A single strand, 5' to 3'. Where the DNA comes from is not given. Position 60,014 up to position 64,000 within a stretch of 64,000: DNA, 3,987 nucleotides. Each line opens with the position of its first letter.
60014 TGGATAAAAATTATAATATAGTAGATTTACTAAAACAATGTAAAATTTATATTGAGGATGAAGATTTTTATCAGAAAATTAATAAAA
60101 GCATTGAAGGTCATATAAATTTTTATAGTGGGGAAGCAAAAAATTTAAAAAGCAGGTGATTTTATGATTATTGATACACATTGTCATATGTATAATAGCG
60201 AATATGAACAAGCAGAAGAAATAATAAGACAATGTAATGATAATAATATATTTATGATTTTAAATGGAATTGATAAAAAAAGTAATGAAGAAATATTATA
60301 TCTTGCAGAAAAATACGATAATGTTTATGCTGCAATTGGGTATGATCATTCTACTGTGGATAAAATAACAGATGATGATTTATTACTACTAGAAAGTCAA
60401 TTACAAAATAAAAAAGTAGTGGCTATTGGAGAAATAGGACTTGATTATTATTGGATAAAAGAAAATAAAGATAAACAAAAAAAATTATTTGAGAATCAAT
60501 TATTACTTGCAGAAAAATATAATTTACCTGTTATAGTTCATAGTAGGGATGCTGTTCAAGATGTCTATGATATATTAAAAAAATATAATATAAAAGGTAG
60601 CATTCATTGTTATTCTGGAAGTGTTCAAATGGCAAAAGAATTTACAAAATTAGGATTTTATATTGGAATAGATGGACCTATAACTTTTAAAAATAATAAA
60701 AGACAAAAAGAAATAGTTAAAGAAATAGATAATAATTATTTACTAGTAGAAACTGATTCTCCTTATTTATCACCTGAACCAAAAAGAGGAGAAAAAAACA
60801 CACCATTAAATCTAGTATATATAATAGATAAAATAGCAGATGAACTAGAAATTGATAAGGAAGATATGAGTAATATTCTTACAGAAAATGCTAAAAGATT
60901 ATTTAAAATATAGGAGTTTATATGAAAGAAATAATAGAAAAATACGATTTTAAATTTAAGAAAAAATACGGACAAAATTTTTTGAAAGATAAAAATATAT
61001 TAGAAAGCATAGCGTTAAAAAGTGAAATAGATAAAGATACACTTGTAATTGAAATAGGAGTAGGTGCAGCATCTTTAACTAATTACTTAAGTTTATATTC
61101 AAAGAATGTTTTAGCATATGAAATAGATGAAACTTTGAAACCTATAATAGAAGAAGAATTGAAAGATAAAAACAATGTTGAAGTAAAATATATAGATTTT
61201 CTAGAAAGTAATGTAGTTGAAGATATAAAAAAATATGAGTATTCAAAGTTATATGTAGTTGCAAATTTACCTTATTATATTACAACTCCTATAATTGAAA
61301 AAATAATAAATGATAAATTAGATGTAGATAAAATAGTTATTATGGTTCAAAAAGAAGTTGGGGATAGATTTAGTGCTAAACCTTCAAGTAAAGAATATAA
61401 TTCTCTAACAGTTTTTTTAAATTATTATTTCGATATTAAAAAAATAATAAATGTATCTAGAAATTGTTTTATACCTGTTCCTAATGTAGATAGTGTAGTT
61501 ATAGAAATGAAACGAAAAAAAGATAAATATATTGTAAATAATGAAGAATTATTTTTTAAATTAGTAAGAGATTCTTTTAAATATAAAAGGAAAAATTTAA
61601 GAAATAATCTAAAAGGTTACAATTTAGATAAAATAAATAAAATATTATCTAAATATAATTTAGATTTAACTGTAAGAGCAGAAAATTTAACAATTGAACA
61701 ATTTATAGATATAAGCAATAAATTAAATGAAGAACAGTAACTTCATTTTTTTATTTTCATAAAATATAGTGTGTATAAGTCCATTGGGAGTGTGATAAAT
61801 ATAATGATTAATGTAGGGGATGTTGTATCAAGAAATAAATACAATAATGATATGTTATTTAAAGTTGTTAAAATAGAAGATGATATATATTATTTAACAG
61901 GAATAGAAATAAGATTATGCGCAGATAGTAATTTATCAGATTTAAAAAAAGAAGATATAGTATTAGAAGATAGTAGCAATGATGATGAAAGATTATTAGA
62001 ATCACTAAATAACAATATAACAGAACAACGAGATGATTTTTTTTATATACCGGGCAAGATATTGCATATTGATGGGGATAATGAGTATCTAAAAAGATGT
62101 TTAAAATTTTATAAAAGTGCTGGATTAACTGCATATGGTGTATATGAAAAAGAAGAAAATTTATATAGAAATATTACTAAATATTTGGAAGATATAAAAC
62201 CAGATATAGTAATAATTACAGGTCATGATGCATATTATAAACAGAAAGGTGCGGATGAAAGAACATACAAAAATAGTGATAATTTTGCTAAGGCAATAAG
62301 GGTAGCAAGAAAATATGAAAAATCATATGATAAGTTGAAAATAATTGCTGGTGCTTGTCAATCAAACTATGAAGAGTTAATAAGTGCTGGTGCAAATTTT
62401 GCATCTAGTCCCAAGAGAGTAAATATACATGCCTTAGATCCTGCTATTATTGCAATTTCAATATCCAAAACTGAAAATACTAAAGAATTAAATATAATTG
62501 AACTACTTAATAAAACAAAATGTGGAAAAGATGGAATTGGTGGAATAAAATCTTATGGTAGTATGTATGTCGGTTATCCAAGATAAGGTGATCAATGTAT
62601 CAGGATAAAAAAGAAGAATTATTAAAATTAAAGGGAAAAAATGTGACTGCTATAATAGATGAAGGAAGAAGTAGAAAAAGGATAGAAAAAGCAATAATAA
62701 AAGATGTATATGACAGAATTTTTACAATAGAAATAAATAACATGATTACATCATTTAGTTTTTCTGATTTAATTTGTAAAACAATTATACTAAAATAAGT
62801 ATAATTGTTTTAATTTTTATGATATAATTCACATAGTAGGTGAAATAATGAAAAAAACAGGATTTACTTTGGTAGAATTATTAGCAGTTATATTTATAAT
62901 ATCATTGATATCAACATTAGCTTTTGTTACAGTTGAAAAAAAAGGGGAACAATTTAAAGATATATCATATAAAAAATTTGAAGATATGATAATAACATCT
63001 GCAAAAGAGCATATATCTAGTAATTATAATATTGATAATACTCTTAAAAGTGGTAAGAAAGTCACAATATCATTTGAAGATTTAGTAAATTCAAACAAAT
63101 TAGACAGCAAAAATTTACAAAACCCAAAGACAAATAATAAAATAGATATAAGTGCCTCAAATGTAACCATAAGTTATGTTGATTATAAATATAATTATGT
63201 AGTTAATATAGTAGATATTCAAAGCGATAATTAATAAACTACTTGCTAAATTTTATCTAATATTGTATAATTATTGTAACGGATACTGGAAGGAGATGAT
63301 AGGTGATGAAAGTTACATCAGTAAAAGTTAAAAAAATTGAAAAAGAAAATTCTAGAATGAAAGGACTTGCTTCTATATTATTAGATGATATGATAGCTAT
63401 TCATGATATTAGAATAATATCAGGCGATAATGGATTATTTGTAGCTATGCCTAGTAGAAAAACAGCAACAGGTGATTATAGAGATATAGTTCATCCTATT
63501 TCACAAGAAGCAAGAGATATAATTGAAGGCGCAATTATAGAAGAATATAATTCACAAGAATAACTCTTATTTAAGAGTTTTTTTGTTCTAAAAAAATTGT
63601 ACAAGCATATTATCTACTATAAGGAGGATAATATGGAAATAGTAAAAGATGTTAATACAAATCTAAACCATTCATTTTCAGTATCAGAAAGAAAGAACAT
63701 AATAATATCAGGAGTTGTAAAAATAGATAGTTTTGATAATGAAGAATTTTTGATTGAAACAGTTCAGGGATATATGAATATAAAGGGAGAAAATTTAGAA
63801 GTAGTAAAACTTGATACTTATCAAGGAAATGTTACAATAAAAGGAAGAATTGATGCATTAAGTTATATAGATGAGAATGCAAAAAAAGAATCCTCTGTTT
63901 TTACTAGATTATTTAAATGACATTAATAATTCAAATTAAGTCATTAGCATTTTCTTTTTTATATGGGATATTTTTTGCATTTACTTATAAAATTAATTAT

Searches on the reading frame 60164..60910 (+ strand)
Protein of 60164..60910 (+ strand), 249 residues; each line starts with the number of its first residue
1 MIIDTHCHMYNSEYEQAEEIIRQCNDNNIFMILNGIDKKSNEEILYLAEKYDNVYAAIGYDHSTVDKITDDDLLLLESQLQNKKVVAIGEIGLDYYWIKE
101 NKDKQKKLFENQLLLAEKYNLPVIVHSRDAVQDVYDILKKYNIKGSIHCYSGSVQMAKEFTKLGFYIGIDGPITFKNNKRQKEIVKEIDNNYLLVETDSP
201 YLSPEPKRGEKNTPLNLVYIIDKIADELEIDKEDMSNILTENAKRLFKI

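Call 14: search_protein_families(library=pfam, proteins=[window:60164-60910:+], max_evalue=0.001)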
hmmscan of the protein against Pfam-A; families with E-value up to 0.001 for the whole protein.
window:60164-60910:+ (249 aa): 1 family
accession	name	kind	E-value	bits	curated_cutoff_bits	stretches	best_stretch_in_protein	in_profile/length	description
PF01026.27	TatD_DNase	-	3.6e-77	259.6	27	1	3-248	1-253/253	TatD related DNase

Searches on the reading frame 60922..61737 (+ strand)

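Call 14: search_protein_families(library=pfam, proteins=[window:60922-61737:+], max_evalue=0.001)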
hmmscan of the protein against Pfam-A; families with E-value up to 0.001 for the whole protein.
window:60922-61737:+ (272 aa): 1 family
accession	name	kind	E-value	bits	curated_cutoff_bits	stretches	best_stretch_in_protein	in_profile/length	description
PF00398.26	RrnaAD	-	1.2e-60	205.3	24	1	10-269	2-262/263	Ribosomal RNA adenine dimethylase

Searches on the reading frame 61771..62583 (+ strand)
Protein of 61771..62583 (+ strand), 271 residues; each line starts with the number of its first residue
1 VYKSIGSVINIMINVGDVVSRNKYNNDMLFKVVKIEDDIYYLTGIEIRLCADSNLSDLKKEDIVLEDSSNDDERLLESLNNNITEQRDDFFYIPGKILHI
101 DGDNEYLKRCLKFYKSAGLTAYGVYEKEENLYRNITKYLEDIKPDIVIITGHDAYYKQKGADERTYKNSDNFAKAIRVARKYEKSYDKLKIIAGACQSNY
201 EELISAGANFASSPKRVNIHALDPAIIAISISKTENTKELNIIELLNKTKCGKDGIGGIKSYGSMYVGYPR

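Call 14: search_protein_families(library=pfam, proteins=[window:61771-62583:+], max_evalue=0.001)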
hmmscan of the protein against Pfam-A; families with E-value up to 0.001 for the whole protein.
window:61771-62583:+ (271 aa): 1 family
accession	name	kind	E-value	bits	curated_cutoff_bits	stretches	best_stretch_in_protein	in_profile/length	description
PF05582.17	Peptidase_U57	-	1.2e-85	287.7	25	1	14-270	1-280/280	YabG peptidase U57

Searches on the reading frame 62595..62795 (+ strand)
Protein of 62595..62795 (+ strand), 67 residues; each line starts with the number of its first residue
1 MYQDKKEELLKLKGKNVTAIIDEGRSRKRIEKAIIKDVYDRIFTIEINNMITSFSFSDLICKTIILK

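Call 76: search_protein_families(library=pfam, proteins=[window:62595-62795:+], max_evalue=1)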
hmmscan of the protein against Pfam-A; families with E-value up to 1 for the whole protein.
window:62595-62795:+ (67 aa): 2 families
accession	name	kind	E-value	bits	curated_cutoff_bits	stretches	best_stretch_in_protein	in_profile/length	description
PF06257.17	VEG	-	2.5e-10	40.7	25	1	6-66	7-72/73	Biofilm formation stimulator VEG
PF14122.12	YokU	-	0.037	14.4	27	1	16-67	32-83/87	YokU-like protein, putative antitoxin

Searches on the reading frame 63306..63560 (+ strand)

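Call 76: search_protein_families(library=pfam, proteins=[window:63306-63560:+], max_evalue=1)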
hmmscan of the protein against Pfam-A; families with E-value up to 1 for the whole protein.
window:63306-63560:+ (85 aa): 1 family
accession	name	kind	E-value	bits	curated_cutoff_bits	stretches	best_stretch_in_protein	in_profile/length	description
PF04026.17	SpoVG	-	1.5e-32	112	29.6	1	1-82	1-81/82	SpoVG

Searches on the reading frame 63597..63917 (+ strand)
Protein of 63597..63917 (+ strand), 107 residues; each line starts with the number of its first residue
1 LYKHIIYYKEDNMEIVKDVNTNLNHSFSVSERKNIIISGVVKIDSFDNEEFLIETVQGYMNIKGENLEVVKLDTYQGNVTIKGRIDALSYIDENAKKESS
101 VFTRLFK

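Call 14: search_protein_families(library=pfam, proteins=[window:63597-63917:+], max_evalue=0.001)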
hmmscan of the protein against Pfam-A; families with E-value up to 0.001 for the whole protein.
window:63597-63917:+ (107 aa): 1 family
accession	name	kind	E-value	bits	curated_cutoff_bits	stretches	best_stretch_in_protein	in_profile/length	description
PF07873.16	YabP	-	2.1e-17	63.1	27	1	25-90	1-64/64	YabP family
